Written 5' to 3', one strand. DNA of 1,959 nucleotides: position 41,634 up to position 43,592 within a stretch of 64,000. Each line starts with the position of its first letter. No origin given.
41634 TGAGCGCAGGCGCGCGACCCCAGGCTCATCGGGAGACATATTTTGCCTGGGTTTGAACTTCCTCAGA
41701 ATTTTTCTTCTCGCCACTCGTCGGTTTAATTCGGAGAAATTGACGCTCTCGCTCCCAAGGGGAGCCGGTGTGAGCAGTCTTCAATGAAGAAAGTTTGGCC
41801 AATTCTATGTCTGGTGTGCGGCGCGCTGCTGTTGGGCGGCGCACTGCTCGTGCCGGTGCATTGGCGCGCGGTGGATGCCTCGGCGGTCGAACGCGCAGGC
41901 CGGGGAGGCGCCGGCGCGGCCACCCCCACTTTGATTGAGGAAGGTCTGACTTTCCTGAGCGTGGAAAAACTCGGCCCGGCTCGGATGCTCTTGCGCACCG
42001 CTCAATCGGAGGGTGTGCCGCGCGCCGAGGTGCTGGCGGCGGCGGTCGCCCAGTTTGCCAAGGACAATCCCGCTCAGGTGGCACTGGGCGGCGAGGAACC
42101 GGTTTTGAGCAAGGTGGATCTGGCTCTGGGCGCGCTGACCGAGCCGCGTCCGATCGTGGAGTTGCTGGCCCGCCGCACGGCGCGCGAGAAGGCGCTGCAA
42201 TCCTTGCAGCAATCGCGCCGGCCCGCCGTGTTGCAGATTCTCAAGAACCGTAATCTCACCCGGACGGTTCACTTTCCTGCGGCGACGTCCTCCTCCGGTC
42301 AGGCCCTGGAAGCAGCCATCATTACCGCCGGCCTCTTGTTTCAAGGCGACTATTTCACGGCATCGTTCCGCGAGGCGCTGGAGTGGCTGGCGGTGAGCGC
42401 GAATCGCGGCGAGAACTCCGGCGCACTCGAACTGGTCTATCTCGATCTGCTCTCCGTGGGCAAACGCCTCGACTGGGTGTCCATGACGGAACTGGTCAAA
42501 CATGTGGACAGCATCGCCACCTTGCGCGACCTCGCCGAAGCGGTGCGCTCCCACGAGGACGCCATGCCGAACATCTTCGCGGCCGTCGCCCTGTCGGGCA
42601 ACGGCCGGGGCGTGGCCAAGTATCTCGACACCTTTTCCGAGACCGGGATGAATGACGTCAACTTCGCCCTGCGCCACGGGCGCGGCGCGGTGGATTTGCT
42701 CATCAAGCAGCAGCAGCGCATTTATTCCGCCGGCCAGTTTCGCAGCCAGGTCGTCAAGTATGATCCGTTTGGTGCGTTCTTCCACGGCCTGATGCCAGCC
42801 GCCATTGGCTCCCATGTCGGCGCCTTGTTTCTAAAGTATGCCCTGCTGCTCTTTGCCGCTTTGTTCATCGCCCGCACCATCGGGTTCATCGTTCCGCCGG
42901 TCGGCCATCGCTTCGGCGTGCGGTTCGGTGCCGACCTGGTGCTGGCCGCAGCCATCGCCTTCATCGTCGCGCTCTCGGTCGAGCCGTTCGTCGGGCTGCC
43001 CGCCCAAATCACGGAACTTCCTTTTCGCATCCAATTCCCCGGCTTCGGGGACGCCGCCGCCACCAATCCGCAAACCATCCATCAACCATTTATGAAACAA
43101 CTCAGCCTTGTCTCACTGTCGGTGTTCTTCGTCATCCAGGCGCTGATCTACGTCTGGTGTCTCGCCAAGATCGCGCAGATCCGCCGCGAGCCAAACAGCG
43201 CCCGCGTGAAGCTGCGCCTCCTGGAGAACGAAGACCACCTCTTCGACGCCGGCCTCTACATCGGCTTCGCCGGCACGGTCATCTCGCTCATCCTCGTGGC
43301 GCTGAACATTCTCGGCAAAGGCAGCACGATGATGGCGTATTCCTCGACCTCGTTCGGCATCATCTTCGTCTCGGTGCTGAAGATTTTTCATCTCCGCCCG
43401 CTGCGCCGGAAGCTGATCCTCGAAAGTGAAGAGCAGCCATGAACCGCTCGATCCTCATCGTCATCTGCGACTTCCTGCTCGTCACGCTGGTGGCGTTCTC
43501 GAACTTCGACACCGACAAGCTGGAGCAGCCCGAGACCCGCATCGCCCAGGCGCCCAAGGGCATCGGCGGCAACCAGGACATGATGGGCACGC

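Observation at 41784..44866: Coupled MotA/TolQ/ExbB-like and ExbD/TolR-like gene pair in which the B-type subunit carries a ~200-aa coiled coil and a Ser-less protease-like head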

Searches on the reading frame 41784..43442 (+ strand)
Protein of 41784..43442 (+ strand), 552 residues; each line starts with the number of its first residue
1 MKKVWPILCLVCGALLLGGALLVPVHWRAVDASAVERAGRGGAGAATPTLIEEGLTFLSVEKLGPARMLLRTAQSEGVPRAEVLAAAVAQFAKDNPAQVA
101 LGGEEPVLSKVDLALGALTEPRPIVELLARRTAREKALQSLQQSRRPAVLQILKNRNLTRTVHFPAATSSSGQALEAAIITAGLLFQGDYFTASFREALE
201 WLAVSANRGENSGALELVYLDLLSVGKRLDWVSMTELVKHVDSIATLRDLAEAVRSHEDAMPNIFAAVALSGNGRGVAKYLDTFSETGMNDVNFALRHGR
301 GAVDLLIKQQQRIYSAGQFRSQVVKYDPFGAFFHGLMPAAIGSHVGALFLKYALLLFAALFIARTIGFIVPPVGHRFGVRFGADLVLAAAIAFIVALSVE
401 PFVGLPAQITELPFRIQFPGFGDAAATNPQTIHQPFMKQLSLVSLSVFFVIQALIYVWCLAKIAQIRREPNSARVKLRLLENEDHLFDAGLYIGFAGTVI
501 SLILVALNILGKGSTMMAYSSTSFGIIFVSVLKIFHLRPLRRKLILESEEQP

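Call 3: search_protein_families(library=pfam, proteins=[window:41784-43442:+], max_evalue=1)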
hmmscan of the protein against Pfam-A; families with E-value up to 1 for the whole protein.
window:41784-43442:+ (552 aa): 0 families

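Call 4: search_protein_families(library=ncbifam, proteins=[window:41784-43442:+], max_evalue=1)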
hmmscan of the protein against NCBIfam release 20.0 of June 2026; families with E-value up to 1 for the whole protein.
window:41784-43442:+ (552 aa): 0 families

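Call 5: search_protein_families(library=padloc, proteins=[window:41784-43442:+], max_evalue=1)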
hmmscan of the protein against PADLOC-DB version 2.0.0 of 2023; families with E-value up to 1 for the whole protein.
window:41784-43442:+ (552 aa): 0 families

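Call 6: find_homologous_proteins(query=window:41784-43439:+, max_evalue=0.001)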
Query window:41784-43439:+ (552 aa): 338 proteins with E <= 0.001 among 8000 candidates; the best 120 are listed.
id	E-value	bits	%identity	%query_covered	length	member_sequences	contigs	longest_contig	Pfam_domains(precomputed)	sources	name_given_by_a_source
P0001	0.0e+0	1197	100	100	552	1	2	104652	-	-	-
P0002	0.0e+0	1080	90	100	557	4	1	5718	-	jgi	-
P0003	0.0e+0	1073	89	100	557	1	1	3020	-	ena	-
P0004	0.0e+0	1057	90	98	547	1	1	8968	-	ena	-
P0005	7.9e-291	983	81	100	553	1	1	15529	-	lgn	-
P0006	7.1e-237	805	68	100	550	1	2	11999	-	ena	-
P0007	8.9e-235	798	66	100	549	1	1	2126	-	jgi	-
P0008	1.4e-233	794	65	100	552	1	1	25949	-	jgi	jgi:hypothetical protein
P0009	6.2e-233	792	64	100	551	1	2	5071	-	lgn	-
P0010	1.6e-232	791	66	99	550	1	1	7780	-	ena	-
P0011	6.0e-232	789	65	100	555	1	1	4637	-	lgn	-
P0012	8.6e-232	788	66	100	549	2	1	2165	-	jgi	jgi:hypothetical protein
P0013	2.6e-231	787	65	100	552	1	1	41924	-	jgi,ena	-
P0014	2.7e-231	787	68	100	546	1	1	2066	-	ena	-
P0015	3.0e-231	787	67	100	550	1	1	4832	-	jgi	jgi:hypothetical protein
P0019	1.9e-227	774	64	100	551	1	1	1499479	-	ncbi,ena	-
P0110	1.0e-118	415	42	99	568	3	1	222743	-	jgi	jgi:hypothetical protein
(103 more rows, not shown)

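Call 9: search_solved_structures(query=A1, max_evalue=10, show_alignments=3)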
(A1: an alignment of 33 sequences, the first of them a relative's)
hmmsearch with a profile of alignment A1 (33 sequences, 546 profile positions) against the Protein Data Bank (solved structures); distinct sequences matched with E-value up to 10: 2.
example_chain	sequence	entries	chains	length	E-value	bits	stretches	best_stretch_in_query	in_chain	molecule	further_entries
8ebt_A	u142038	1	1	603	1.3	11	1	257-305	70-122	General transcription and DNA repair factor IIH helicase subunit XPB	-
5cwj_A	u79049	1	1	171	2.4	10.1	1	126-259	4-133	Designed helical repeat protein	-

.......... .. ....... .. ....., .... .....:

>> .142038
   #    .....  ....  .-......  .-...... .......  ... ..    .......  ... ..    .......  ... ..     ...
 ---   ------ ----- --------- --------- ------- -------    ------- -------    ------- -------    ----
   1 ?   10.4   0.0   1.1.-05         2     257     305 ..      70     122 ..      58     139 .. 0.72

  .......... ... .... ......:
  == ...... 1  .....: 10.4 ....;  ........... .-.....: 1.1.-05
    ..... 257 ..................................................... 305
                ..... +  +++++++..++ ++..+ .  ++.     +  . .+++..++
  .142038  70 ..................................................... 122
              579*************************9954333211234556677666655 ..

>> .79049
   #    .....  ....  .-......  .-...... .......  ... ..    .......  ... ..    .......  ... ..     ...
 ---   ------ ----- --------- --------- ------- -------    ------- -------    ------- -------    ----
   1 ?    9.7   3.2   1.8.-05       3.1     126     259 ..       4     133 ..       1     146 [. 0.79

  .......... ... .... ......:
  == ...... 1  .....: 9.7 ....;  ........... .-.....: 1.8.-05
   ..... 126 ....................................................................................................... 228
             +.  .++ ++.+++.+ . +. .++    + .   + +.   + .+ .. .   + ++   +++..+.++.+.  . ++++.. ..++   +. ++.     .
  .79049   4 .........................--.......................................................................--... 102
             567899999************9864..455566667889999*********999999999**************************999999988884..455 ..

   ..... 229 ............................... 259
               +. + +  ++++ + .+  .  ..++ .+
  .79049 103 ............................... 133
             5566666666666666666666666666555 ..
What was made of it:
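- hmmsearch of the A profile against all PDB sequences finds no MotA, ExbB, TolQ, GldL or ZorA at E<=10 (call 9).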

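Call 14: find_encoding_contigs(protein=P0110, flank=8000, max_places=2)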
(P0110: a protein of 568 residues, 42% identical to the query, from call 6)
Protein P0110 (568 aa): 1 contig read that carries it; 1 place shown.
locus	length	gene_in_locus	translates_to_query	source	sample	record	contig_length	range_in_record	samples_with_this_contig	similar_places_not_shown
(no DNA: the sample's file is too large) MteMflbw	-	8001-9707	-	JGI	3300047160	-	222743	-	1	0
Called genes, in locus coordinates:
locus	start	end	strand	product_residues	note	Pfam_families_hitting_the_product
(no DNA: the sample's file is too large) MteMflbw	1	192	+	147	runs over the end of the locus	-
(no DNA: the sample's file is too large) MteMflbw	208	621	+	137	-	-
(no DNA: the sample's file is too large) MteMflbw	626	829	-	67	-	-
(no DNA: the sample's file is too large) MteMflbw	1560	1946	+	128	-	-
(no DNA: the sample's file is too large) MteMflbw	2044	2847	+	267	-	PF01522:Polysacc_deac_1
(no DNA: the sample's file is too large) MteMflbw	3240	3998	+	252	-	-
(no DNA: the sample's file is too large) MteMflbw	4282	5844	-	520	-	PF12072:RNase_Y_N, PF00013:KH_1 (weak), PF01966:HD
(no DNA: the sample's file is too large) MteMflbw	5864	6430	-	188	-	PF01812:5-FTHF_cyc-lig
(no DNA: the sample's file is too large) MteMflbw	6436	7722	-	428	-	PF00158:Sigma54_activat (faint), PF05496:RuvB_N, PF00004:AAA, PF07724:AAA_2 (weak), PF07728:AAA_5 (weak), PF13173:AAA_14 (weak), PF16193:AAA_assoc_2, PF12002:MgsA_C, +2 more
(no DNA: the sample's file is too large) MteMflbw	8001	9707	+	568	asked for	-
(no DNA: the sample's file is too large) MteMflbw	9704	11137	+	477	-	-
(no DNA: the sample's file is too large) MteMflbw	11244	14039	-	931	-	PF07635:PSCyt1, PF07583:PSCyt2, PF07587:PSD1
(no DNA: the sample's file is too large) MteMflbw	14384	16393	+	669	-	PF07973:tRNA_SAD, PF00587:tRNA-synt_2b, PF03129:HGTP_anticodon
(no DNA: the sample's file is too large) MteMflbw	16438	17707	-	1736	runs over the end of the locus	PF07691:PA14 (weak), PF13927:Ig_3 (faint), PF13205:Big_5, PF07995:GSDH, PF13385:Laminin_G_3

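Call 15: find_encoding_contigs(protein=P0019, flank=8000, max_places=2)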
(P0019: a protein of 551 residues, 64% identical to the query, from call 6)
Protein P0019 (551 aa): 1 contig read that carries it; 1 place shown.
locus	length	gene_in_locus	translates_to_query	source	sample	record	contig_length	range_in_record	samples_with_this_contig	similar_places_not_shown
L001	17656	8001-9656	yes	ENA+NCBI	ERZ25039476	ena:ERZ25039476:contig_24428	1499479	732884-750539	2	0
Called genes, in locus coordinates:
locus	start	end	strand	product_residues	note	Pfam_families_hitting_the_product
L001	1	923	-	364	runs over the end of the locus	PF01946:Thi4 (faint), PF00070:Pyr_redox (weak), PF01266:DAO (weak), PF03486:HI0933_like (weak), PF07992:Pyr_redox_2, PF12831:FAD_oxidored (weak), PF13450:NAD_binding_8, PF01593:Amino_oxidase, +4 more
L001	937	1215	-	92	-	PF14691:Fer4_20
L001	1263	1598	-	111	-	PF01493:GXGXG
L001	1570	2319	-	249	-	PF01493:GXGXG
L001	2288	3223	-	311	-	PF01645:Glu_synthase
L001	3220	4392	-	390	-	PF04898:Glu_syn_central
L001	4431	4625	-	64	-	PF04898:Glu_syn_central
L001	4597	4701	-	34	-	-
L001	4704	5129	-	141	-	PF00310:GATase_2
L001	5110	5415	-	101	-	PF00310:GATase_2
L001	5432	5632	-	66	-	PF00310:GATase_2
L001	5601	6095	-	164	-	PF00310:GATase_2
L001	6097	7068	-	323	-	PF00126:HTH_1, PF03466:LysR_substrate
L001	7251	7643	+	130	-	PF01842:ACT (weak), PF13291:ACT_4 (faint), PF19571:ACT_8, PF13840:ACT_7 (faint), PF22468:ACT_9 (faint), PF01842:ACT (weak), PF22629:ACT_AHAS_ss (weak)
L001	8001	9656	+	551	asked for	-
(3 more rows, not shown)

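Call 20: search_protein_families(library=pfam, alignment_id=A1, max_evalue=10)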
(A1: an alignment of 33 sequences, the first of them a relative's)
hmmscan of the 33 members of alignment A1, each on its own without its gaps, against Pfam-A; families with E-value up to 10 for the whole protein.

A. member 1, P0001 (552 aa): 0 families

B. families by the number of members that match (of 33 scanned): 16 families
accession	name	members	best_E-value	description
PF17591.7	UL41A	13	0.0068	Herpesvirus UL41A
PF22150.1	Tt1218-like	4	0.002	Type IV pilin Tt1218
PF06610.18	AlaE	1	0.01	L-alanine exporter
PF15819.10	Fibin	1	0.032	Fin bud initiation factor homologue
PF11683.13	DUF3278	1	0.05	Protein of unknown function (DUF3278)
PF22621.2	CurL-like_PKS_C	1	0.063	CurL-like, PKS C-terminal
PF22336.2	RhiE-like_linker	1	0.071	RhiE-like, KS-MAT linker domain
PF24035.1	DUF7344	1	0.14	Domain of unknown function (DUF7344)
PF02535.28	Zip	1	0.23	ZIP Zinc transporter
PF03860.21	DUF326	1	0.27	Domain of Unknown Function (DUF326)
PF17410.7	Stevor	1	0.58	Subtelomeric Variable Open Reading frame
PF19845.4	DUF6320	1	0.99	Family of unknown function (DUF6320)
PF09874.14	DUF2101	1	1.2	Predicted membrane protein (DUF2101)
PF15982.10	TMEM135_C_rich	1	3.9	N-terminal cysteine-rich region of Transmembrane protein 135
PF03379.19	CcmB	1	6.2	CcmB protein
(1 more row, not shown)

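Call 21: predict_structure(alignment_id=A1)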
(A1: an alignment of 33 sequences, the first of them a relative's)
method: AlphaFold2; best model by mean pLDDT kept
length: 552 residues; sequences in the alignment: 33
mean_pLDDT: 79.4   pTM: 0.68
mean pLDDT of the five models: 79.4, 78.3, 77.8, 76.9, 76.6
residues with pLDDT >= 90: 180; 70-90: 248; 50-70: 90; < 50: 34
segments of 3 or more residues with pLDDT < 50: 411-440
pLDDT, mean of each block of 10 residues (from residue 1): 78 85 77 85 74 93 93 91 94 88 79 70 87 88 91 89 83 89 93 94 92 93 93 94 94 91 95 93 88 92 91 73 62 68 79 88 77 56 79 80 58 41 34 39 63 74 77 83 78 74 65 56 72 79 80 53
secondary structure, 60 per line:
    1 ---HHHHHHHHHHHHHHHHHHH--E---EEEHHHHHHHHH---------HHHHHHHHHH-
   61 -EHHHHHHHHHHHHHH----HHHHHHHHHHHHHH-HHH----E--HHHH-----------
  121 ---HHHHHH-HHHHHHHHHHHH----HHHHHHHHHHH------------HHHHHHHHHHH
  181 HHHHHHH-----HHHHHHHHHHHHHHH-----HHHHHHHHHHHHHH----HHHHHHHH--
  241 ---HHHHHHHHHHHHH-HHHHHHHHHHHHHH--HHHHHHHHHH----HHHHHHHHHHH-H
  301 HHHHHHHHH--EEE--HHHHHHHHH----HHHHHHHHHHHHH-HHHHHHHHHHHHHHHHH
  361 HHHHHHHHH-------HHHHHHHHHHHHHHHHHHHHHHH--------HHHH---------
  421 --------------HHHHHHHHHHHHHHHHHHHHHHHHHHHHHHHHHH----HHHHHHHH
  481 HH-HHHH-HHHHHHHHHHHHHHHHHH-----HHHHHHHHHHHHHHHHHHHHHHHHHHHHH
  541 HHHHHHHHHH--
elements in order: H4-22 E29-31 H32-40 H50-59 H63-76 H81-94 H106-109 H124-129 H131-142 H147-157 H170-187 H193-207 H213-226 H231-238 H244-256 H258-271 H274-283 H288-298 H300-309 E312-314 H317-325 H330-342 H344-369 H377-399 H408-411 H435-468 H473-482 H484-487 H489-506 H512-550
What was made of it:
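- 41784..43442 (+): Gene A, 552 aa: six-TM inner-membrane protein, the candidate MotA/ExbB/TolQ-type (pentamer-forming) subunit. AF2 model with pLDDT 79 (call 21).
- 41793..41849 (+): A TM1 (residues 4-22), an N-in signal-anchor preceded by MKK. AF2 helix 4-22 (call 21).
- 41856..42803 (+): A periplasmic all-helical domain (residues 25-340) with no recognisable fold relative. pLDDT about 90 (call 21).
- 42813..42980 (+): A TM2-TM3 hairpin (residues 344-399), the extra outer helices. AF2 helices 344-369 and 377-399 (call 21).
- Checked: A has six predicted TM helices (4-22, 344-369, 377-399, 435-468, 489-506, 512-550), not an N-terminal one plus two C-terminal ones (call 21). The roughly 320-aa helical domain of A is confirmed (residues 25-340, pLDDT about 90, call 21).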

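Call 24: fold_search(model_id=the predicted structure, library=pdb)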
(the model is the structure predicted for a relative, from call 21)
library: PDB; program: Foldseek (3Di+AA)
matches with E <= 10: 65; with E <= 0.001: 0
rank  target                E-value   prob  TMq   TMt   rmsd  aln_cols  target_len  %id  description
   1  3aq0_A                1.2e+00  0.08  0.11  0.16  25.9       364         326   10  Ligand-bound form of Arabidopsis medium/long-chain length prenyl pyrophosphate synthase (surface polar residue mutant) (released 2011-01-19)
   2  5cwf_D                1.5e+00  0.18  0.11  0.26  12.3       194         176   14  Crystal structure of de novo designed helical repeat protein DHR8 (released 2015-12-16)
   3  5fzt_A                1.9e+00  0.08  0.10  0.16  27.8       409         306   13  The crystal structure of R7R8 in complex with a DLC1 fragment. (released 2016-04-27)
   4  5cwf_A                2.0e+00  0.14  0.11  0.25  14.1       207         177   15  Crystal structure of de novo designed helical repeat protein DHR8 (released 2015-12-16)
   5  7zkp_1                2.1e+00  0.05  0.09  0.13  25.8       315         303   11  Late assembly intermediate of the proximal proton pumping module of complex I with assembly factors NDUFAF1 and CIA84 (released 2022-11-23)
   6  9w32_A                2.4e+00  0.03  0.08  0.11  36.1       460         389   12  antagonist 1-bound inactive SSTR5 structure (released 2026-01-21)
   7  3aq0_H                2.6e+00  0.05  0.11  0.15  25.7       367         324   11  Ligand-bound form of Arabidopsis medium/long-chain length prenyl pyrophosphate synthase (surface polar residue mutant) (released 2011-01-19)
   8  8xzf_R                2.7e+00  0.07  0.08  0.13  21.9       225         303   13  Cryo-EM structure of the WN561-bound human APLNR-Gi complex (released 2024-03-20)
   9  6fzz                  2.8e+00  0.10  0.12  0.24  17.8       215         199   13  Crystal structure of BSE31 (BSPA14S_RS05060 gene product) from Lyme disease agent Borrelia (Borreliella) spielmanii (released 2019-03-27)
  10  7w5f_A                3.0e+00  0.05  0.11  0.15  19.9       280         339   11  The apo structure of trichobrasilenol synthase TaTC6 with the space group of monoclinic (released 2022-06-01)
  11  5nv9                  3.0e+00  0.04  0.13  0.14  31.0       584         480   10  Substrate-bound outward-open state of a Na+-coupled sialic acid symporter reveals a novel Na+-site (released 2018-04-04)
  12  3apz_A                3.1e+00  0.04  0.09  0.13  24.6       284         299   12  Apo form of Arabidopsis medium/long-chain length prenyl pyrophosphate synthase (released 2011-01-19)
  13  5i6j                  3.1e+00  0.04  0.10  0.13  46.5       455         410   11  Crystal Structure of SRGAP2 F-BARx (released 2017-03-08)
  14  4osr_B                3.4e+00  0.04  0.11  0.12  22.8       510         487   12  Crystal structure of the S505K mutant of TAL effector dHax3 (released 2014-05-28)
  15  7y24_E                3.9e+00  0.04  0.08  0.13  21.2       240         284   13  Cryo-EM structure of the octreotide-bound SSTR2-miniGo-scFv16 complex (released 2022-10-19)
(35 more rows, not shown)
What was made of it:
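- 41856..42803 (+): Best Foldseek PDB hit has E 1.2 (call 24).
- Foldseek with the whole A model finds nothing (best E 1.2, call 24).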
